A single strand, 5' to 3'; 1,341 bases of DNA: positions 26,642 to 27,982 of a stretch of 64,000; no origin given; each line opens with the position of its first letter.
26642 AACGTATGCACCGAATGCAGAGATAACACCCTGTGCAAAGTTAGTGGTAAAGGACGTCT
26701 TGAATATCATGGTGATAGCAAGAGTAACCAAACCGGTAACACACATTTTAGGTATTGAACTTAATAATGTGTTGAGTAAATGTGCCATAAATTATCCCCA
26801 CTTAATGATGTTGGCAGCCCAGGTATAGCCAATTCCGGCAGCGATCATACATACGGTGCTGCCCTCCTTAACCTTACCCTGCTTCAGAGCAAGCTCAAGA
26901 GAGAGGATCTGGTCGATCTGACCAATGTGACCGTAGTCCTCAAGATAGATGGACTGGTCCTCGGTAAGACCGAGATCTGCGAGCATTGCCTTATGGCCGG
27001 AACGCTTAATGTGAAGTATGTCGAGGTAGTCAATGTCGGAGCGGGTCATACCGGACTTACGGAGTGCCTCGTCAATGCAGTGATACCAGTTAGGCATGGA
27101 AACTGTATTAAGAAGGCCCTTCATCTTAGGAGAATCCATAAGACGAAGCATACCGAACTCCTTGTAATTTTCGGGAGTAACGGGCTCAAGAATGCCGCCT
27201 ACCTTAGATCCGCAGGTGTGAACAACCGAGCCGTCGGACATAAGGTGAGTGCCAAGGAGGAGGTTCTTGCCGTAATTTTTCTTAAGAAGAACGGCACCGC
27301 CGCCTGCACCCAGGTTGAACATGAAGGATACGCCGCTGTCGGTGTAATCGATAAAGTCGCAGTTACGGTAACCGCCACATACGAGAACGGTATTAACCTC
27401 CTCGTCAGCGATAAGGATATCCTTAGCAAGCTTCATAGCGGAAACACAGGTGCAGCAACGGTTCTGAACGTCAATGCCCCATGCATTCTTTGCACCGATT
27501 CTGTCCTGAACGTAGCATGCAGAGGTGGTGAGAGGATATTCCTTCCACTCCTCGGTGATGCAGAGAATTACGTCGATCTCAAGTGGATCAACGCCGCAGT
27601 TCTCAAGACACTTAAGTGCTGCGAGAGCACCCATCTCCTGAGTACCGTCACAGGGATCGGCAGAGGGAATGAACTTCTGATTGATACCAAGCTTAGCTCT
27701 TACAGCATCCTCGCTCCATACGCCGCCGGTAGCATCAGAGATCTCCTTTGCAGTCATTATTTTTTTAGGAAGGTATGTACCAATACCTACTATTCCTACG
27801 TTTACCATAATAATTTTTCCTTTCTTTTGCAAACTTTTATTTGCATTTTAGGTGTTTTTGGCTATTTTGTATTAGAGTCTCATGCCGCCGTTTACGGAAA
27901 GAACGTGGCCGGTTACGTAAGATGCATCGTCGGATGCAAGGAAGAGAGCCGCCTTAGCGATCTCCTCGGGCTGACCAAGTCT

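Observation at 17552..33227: Fifteen co-directional genes joining an all-(R)-stereochemistry C4 acyl-CoA module to a Liv-type ABC importer, a CoA-transferase and two esterases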

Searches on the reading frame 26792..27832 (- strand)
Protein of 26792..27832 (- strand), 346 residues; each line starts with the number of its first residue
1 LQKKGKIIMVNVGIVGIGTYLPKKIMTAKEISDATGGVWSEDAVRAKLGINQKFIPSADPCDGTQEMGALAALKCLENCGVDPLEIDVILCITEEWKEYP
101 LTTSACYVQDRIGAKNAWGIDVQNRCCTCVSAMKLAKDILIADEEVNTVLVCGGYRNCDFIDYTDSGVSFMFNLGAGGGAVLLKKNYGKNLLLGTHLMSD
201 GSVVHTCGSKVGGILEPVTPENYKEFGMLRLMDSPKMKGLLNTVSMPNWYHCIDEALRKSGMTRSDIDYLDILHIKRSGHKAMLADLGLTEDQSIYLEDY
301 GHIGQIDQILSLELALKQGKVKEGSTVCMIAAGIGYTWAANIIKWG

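Call 3: search_protein_families(library=pfam, proteins=[window:26792-27832:-])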
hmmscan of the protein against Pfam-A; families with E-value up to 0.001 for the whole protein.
window:26792-27832:- (346 aa): 2 families
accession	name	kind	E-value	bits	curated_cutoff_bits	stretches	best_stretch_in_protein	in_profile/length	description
PF08541.16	ACP_syn_III_C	-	5.3e-19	68.6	26.6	1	257-345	1-90/90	3-Oxoacyl-[acyl-carrier-protein (ACP)] synthase III C terminal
PF08545.16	ACP_syn_III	-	4.5e-15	55.7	24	1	120-201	1-80/80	3-Oxoacyl-[acyl-carrier-protein (ACP)] synthase III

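Call 5: search_protein_families(library=ncbifam, proteins=[window:26792-27832:-])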
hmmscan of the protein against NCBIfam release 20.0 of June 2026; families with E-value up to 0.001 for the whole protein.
window:26792-27832:- (346 aa): 10 families
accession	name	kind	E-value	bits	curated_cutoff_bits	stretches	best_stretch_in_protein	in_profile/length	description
NF005308.0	PRK06840.1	equivalog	1.2e-133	445.4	315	1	11-346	4-336/339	3-oxoacyl-ACP synthase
NF006829.0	PRK09352.1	subfamily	1e-37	129.9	249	1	9-345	2-321/322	beta-ketoacyl-ACP synthase 3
TIGR00747.1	fabH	subfamily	4e-33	114.8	292.1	1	11-345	2-322/322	beta-ketoacyl-ACP synthase III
NF005541.0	PRK07204.1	equivalog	1e-21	77.7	402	1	10-340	3-324/329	beta-ketoacyl-ACP synthase III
NF004623.0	PRK05963.1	equivalog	1.6e-18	67.1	437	1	10-344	4-327/328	beta-ketoacyl-ACP synthase III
NF003274.0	PRK04262.1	equivalog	2.7e-12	46.4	244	1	11-154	2-140/347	hydroxymethylglutaryl-CoA synthase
NF005703.0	PRK07515.1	equivalog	2.9e-08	33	304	1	65-341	97-368/373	beta-ketoacyl-ACP synthase III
TIGR00748.1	HMG_CoA_syn_Arc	equivalog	4.4e-08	32.8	353.35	1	12-136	2-122/345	hydroxymethylglutaryl-CoA synthase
NF006720.0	PRK09258.1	equivalog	4.7e-08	32.7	285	1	62-345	59-338/338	3-oxoacyl-ACP synthase III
NF042429.2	DHPHCoAsyn_DpgA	equivalog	0.00062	18.8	425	0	251-345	252-350/350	3,5-dihydroxyphenylacetyl-CoA synthase DpgA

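Call 8: find_homologous_proteins(query=window:26792-27808:-)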
Query window:26792-27808:- (338 aa): 4503 proteins with E <= 0.001 among 8000 candidates; the best 120 are listed.
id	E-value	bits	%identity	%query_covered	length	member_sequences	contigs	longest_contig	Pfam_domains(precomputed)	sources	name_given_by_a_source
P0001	1.4e-222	756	96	100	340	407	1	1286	PF08545.17,PF08541.17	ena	-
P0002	1.2e-218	743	94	100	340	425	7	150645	PF08545.17,PF08541.17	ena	-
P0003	6.4e-214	728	93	100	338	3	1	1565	PF08545.17,PF08541.17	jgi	-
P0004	4.7e-209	712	91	100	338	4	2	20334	PF08545.17,PF08541.17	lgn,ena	-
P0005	8.4e-209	711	90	99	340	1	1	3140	PF08545.17,PF08541.17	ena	-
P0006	8.2e-208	707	91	100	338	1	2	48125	PF08545.17,PF08541.17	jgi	-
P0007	1.7e-206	703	90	99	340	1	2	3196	PF08545.17,PF08541.17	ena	-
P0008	9.2e-206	701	90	100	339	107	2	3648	PF08545.17,PF08541.17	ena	-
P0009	3.7e-205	699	89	100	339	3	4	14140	PF08545.17,PF08541.17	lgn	-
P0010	5.2e-205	698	89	100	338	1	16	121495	PF08545.17,PF08541.17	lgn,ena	-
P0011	8.4e-205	698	90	99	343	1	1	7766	PF08545.17,PF08541.17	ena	-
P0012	8.6e-205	698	89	99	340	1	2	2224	PF08545.17,PF08541.17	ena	-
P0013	1.3e-204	697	90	99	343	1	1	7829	PF08545.17,PF08541.17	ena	-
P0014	1.3e-204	697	88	100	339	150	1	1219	PF08545.17,PF08541.17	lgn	-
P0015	2.1e-204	696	89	99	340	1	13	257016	PF08545.17,PF08541.17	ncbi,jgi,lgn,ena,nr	ncbi:MAG: 3-oxoacyl-ACP synthase [Clostridiales bacterium]|nr:3-oxoacyl-ACP synthase [Clostridiales 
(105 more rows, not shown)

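Call 10: find_related_loci(query=window:26792-27808:-, collection=genome_contigs, flank=10000)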
Query window:26792-27808:- (338 aa) in genome_contigs; peptide patterns used: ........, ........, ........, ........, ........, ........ (x = any residue, [..] = any of these).
527 stretches matched a pattern; 472 encode a relative of the query (tblastn E <= 1e-3); the best 80 are kept; 80 distinct loci.
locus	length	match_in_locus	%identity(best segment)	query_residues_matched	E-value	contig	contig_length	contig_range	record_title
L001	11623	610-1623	99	1-338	0e+0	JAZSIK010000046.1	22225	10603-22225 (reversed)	MAG: Eubacteriales bacterium isolate T1900044572_TS20190038.MAGScoT_cleanbin_000021 SGB_439_k141_1911044, whole genome s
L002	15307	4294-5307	99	1-338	0e+0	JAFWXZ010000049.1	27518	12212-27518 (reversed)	MAG: Clostridia bacterium isolate RGIG6173 Sheep_Rectum-1__c642799, whole genome shotgun sequence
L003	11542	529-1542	98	1-338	0e+0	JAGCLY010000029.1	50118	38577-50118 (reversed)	MAG: Clostridia bacterium isolate RGIG9912 Yak_Rectum-5__c308638, whole genome shotgun sequence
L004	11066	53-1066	98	1-338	0e+0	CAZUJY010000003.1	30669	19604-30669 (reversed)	MAG TPA_asm: uncultured Ruminococcus sp. isolate SRP315200_co1_543 genome assembly, contig: NODE_2161_length_30669_cov_1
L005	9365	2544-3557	97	1-338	0e+0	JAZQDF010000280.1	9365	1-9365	MAG: Eubacteriales bacterium isolate T1900044636_TS20190102.MAGScoT_cleanbin_000097 SGB_1162_k141_1259492, whole genome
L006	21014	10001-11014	97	1-338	0e+0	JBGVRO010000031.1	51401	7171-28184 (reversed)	MAG: Eubacteriales bacterium isolate fecal_MAG_139 fecal_MAG_139_contig_0031, whole genome shotgun sequence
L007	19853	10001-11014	97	1-338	0e+0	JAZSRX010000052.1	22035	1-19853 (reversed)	MAG: Eubacteriales bacterium isolate T1900044535_TS20190001.MAGScoT_cleanbin_000044 SGB_6_k141_1435584, whole genome sho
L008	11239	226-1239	96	1-338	0e+0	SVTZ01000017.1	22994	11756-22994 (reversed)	MAG: Oscillospiraceae bacterium isolate SIG708 NODE_42818_length_22994_cov_1.688416, whole genome shotgun sequence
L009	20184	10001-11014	96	1-338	0e+0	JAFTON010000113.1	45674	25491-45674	MAG: Clostridia bacterium isolate RGIG4006 Roe_deer_Cecum-5__c480500, whole genome shotgun sequence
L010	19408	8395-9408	96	1-338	0e+0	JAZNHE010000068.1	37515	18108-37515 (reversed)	MAG: Eubacteriales bacterium isolate T1900044696_TS20190162.MAGScoT_cleanbin_000025 SGB_1778_k141_1424949, whole genome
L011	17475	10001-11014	96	1-338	0e+0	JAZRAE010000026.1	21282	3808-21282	MAG: Eubacteriales bacterium isolate T1900045144_TC20190138.MAGScoT_cleanbin_000022 SGB_4934_k141_1199754, whole genome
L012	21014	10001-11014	95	1-338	0e+0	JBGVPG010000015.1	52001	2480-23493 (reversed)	MAG: Eubacteriales bacterium isolate fecal_MAG_193 fecal_MAG_193_contig_0015, whole genome shotgun sequence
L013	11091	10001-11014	96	1-338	0e+0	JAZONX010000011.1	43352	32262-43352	MAG: Eubacteriales bacterium isolate T1900045635_YK20190329.MAGScoT_cleanbin_000021 SGB_8087_k141_370020, whole genome s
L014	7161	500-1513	94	1-338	0e+0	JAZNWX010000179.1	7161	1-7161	MAG: Eubacteriales bacterium isolate T1900044781_TS20190247.MAGScoT_cleanbin_000053 SGB_2559_k141_1539235, whole genome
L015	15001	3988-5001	94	1-338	0e+0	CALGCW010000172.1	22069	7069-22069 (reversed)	MAG TPA_asm: uncultured Clostridia bacterium isolate SRR6425794_bin.80_CONCOCT_v1.1_MAG genome assembly, contig: ERZ1767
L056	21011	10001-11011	84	2-338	0e+0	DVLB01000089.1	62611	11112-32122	MAG TPA_asm: Candidatus Galloscillospira stercoripullorum isolate CHK33-6455 CHK33__C323582_L62611_ERR2241698, whole gen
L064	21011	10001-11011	84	2-338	0e+0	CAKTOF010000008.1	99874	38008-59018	MAG: uncultured Oscillospiraceae bacterium isolate REFINED_METABAT215_TOP10_CONTIGS_1500_ASSEMBLY_K77_MERGED__Nepal_MoBi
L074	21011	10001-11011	80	2-338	0e+0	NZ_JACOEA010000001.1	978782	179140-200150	Lawsonibacter celer strain NSJ-47 M18_ctg001, whole genome shotgun sequence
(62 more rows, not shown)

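Call 13: search_solved_structures(query=window:26792-27808:-, max_evalue=0.001, show_alignments=2)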
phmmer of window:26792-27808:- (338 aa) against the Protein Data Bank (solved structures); distinct sequences matched with E-value up to 0.001: 49.
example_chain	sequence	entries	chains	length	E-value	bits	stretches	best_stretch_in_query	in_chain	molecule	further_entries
2ebd_A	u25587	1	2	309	6.4e-24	87.9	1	5-336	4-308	3-oxoacyl-[acyl-carrier-protein] synthase 3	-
4dfe_A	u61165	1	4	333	1.9e-23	86.3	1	6-337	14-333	3-oxoacyl-[acyl-carrier-protein] synthase 3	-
8vd9_A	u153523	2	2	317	2.5e-23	86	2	3-173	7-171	Beta-ketoacyl-[acyl-carrier-protein] synthase III 1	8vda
6x7r_A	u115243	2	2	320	1.1e-22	83.9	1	5-336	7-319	3-oxoacyl-[acyl-carrier-protein] synthase 3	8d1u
1hn9_A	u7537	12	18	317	1.1e-22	83.9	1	5-336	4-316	BETA-KETOACYL-ACYL CARRIER PROTEIN SYNTHASE III | 3-oxoacyl-[acyl-carrier-protein] synthase III | 3-oxoacyl-[acyl-carrier-protein] synthase 3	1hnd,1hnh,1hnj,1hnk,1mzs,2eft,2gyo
9ka2_A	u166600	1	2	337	1.3e-22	83.6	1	5-336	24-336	Beta-ketoacyl-[acyl-carrier-protein] synthase III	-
3il9_A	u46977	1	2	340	1.3e-22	83.6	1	5-336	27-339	3-oxoacyl-[acyl-carrier-protein] synthase 3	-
1zow_A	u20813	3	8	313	3.5e-22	82.2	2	2-194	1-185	3-oxoacyl-[acyl-carrier-protein] synthase III | 3-oxoacyl-[acyl-carrier-protein] synthase 3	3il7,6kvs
1ebl_A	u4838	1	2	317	3.8e-22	82.1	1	5-336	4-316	BETA-KETOACYL-ACP SYNTHASE III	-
9ka5_A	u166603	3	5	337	5.6e-21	78.2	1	5-336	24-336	Beta-ketoacyl-[acyl-carrier-protein] synthase III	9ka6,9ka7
4ylt_A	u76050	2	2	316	1.5e-19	73.6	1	5-336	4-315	3-oxoacyl-[acyl-carrier-protein] synthase 3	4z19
1mzj_A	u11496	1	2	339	2e-19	73.2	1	6-172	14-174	Beta-ketoacylsynthase III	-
4nhd_A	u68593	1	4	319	1.5e-17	67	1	6-336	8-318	3-oxoacyl-[acyl-carrier-protein] synthase 3 protein 1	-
4ryb_A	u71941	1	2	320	3.1e-17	65.9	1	6-336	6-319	3-oxoacyl-[acyl-carrier-protein] synthase 3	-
3il3_A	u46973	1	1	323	3.4e-17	65.8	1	3-336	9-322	3-oxoacyl-[acyl-carrier-protein] synthase 3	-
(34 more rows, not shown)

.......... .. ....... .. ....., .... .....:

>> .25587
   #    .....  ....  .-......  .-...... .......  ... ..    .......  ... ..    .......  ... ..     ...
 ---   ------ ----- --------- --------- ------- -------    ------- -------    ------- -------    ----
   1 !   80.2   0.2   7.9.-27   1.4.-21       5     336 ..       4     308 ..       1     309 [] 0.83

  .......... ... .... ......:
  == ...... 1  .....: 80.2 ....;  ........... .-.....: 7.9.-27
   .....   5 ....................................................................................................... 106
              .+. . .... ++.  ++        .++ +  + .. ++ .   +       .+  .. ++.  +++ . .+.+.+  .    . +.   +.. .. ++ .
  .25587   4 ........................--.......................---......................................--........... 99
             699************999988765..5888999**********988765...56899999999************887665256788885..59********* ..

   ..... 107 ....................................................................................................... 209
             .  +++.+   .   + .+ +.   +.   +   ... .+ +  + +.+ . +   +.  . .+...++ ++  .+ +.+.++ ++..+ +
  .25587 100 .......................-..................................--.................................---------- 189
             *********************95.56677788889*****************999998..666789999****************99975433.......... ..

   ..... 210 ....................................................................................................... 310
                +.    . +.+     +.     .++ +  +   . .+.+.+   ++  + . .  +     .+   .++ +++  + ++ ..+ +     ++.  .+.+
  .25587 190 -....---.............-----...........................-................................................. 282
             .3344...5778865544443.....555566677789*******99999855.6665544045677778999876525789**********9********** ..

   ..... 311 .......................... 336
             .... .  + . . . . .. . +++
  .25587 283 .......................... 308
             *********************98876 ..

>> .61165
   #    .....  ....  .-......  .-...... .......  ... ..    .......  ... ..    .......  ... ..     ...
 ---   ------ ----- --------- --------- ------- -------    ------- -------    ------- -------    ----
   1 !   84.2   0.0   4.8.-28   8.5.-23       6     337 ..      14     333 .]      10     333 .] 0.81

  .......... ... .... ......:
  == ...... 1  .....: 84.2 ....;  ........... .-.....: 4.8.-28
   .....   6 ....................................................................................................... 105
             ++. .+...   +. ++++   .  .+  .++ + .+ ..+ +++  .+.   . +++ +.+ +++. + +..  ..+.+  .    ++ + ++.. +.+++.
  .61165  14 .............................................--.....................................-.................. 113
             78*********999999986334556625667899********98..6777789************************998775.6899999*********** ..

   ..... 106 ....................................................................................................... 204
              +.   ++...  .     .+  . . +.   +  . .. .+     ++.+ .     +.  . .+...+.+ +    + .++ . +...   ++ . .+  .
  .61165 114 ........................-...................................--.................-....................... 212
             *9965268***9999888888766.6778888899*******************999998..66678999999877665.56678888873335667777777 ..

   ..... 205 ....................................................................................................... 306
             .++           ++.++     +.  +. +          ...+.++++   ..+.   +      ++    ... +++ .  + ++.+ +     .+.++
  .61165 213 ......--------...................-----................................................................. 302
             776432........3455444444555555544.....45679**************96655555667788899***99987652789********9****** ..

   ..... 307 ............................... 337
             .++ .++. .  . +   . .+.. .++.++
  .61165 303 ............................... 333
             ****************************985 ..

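Call 35: search_protein_families(library=pfam, proteins=[L064:5162-6010:-, L064:6051-7061:-, L064:2175-4325:+, L064:16389-17210:+, L074:19869-20906:+, L074:16041-16871:+, L074:5607-6767:+, L074:6997-7950:+, L074:7947-8852:+, L056:8131-9000:-], max_evalue=0.00001)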
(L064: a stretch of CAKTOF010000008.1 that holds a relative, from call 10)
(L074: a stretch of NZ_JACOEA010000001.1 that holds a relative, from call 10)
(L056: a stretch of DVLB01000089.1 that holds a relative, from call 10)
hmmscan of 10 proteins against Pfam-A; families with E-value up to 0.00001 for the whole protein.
L064:5162-6010:- (282 aa): 2 families
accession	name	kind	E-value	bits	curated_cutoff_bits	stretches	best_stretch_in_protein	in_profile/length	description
PF02737.24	3HCDH_N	-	6.1e-67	225.5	22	1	3-181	1-179/180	3-hydroxyacyl-CoA dehydrogenase, NAD binding domain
PF00725.27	3HCDH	-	5.9e-38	129.7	22.1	1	184-280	1-97/97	3-hydroxyacyl-CoA dehydrogenase, C-terminal domain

L064:6051-7061:- (336 aa): 2 families
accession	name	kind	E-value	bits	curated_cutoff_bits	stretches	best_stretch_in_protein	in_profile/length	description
PF00753.33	Lactamase_B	-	2.8e-28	99.6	22.7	1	27-232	7-196/196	Metallo-beta-lactamase superfamily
PF21221.3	B_lactamase-like_C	-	8.6e-07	29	27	1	290-313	23-46/46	Metallo-beta-lactamase-like, C-terminal domain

L064:2175-4325:+ (716 aa): 3 families
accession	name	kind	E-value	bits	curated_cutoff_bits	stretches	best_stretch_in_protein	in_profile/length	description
PF00384.28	Molybdopterin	-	1.3e-41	143.3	24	1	83-504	1-352/353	Molybdopterin oxidoreductase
PF01568.27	Molydop_binding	-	1.3e-17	64.3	26.8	1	601-701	4-108/110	Molydopterin dinucleotide binding domain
PF04879.21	Molybdop_Fe4S4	-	1.4e-13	51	22.7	1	26-80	3-55/55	Molybdopterin oxidoreductase Fe4S4 domain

L064:16389-17210:+ (273 aa): 3 families
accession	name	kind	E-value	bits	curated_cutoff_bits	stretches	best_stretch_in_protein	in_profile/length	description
PF00561.26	Abhydrolase_1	-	3.6e-26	92.8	25.8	1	26-123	3-102/245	alpha/beta hydrolase fold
PF12697.13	Abhydrolase_6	-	2e-16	61.7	26.3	1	28-259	3-214/217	Alpha/beta hydrolase family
PF12146.15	Hydrolase_4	-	3e-13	50.1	27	1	24-255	5-238/239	Serine aminopeptidase, S33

L074:19869-20906:+ (345 aa): 3 families
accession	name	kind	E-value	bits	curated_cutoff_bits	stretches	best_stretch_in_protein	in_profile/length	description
PF00561.26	Abhydrolase_1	-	8e-20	72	25.8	1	29-147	3-122/245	alpha/beta hydrolase fold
PF12697.13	Abhydrolase_6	-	9.4e-17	62.8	26.3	1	29-332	1-214/217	Alpha/beta hydrolase family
PF12146.15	Hydrolase_4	-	2.9e-13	50.1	27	1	29-128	7-110/239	Serine aminopeptidase, S33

L074:16041-16871:+ (276 aa): 3 families
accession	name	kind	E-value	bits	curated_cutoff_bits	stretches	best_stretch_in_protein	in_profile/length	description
PF00561.26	Abhydrolase_1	-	2e-25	90.3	25.8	1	27-256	4-245/245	alpha/beta hydrolase fold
PF12697.13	Abhydrolase_6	-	4.3e-15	57.4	26.3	1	28-259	3-214/217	Alpha/beta hydrolase family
PF12146.15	Hydrolase_4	-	8.6e-12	45.3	27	1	23-116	4-102/239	Serine aminopeptidase, S33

L074:5607-6767:+ (386 aa): 3 families
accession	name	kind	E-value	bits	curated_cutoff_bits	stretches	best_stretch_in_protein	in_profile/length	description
PF00248.27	Aldo_ket_red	-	3.3e-41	141.7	24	1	21-281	2-284/291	Aldo/keto reductase family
PF13187.11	Fer4_9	-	5.3e-09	36.4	27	1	298-362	2-50/52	4Fe-4S dicluster domain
PF13534.11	Fer4_17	-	1.1e-06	29.6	22.2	1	298-363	2-60/61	4Fe-4S dicluster domain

L074:6997-7950:+ (317 aa): 4 families
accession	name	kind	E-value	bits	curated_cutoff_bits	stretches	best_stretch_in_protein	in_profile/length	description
PF12833.13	HTH_18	-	3.4e-22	79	33.6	1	235-308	4-78/80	Helix-turn-helix domain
PF02311.25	AraC_binding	-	2.8e-20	72.9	21.1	1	69-186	14-131/135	AraC-like ligand binding domain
PF00165.29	HTH_AraC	-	1.8e-15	57.1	26.6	1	280-308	14-41/42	Bacterial regulatory helix-turn-helix proteins, AraC family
PF07883.17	Cupin_2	-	5.3e-07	29.7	27.2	1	71-126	11-66/70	Cupin domain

L074:7947-8852:+ (301 aa): 2 families
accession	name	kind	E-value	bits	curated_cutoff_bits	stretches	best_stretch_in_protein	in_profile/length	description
PF00892.27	EamA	-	6.3e-40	137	28.2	2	8-139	3-134/135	EamA-like transporter family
PF03151.22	TPT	-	1.3e-06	28.4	30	1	34-285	30-287/291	Triose-phosphate Transporter family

L056:8131-9000:- (289 aa): 3 families
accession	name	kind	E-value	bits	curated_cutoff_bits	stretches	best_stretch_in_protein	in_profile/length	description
PF00561.26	Abhydrolase_1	-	2.3e-22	80.3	25.8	1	43-273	3-245/245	alpha/beta hydrolase fold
PF12697.13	Abhydrolase_6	-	7.7e-13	50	26.3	1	45-276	3-214/217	Alpha/beta hydrolase family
PF12146.15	Hydrolase_4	-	4.5e-11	42.9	27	1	40-272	4-238/239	Serine aminopeptidase, S33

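Call 46: search_protein_representatives(protein=window:26792-27808:-)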
Query: 338 residues. Proteins with E-value up to 0.001 (for the whole library): 4144; up to 1e-10: 1225; up to 1e-30: 105. The best 150 are listed.
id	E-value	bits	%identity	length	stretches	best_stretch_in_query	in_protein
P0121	2.2e-107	375.6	50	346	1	4-338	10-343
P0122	2.9e-106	371.8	84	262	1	3-197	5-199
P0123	1.1e-99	350.2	61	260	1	3-259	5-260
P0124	3.1e-93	329.0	82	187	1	3-181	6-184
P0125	2.0e-90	319.8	86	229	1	125-288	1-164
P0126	4.7e-86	305.4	46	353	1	5-338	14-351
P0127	2.0e-85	303.4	77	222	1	3-172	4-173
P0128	1.9e-83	296.8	95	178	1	136-270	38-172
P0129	2.9e-80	286.4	74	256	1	1-172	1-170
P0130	7.4e-79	281.8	42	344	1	3-338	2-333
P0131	4.6e-75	269.3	83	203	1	196-338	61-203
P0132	1.5e-73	264.3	90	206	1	206-338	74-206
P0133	2.3e-73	263.7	40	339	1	2-337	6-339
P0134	1.9e-71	257.4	98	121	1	220-338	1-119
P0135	4.0e-69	249.7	38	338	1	2-338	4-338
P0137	5.0e-66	239.6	39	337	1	3-338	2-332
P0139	3.1e-64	233.7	37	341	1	3-338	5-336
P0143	4.1e-60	220.1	36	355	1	2-338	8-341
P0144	1.7e-56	208.2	36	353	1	3-337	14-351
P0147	3.1e-56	207.4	34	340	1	2-338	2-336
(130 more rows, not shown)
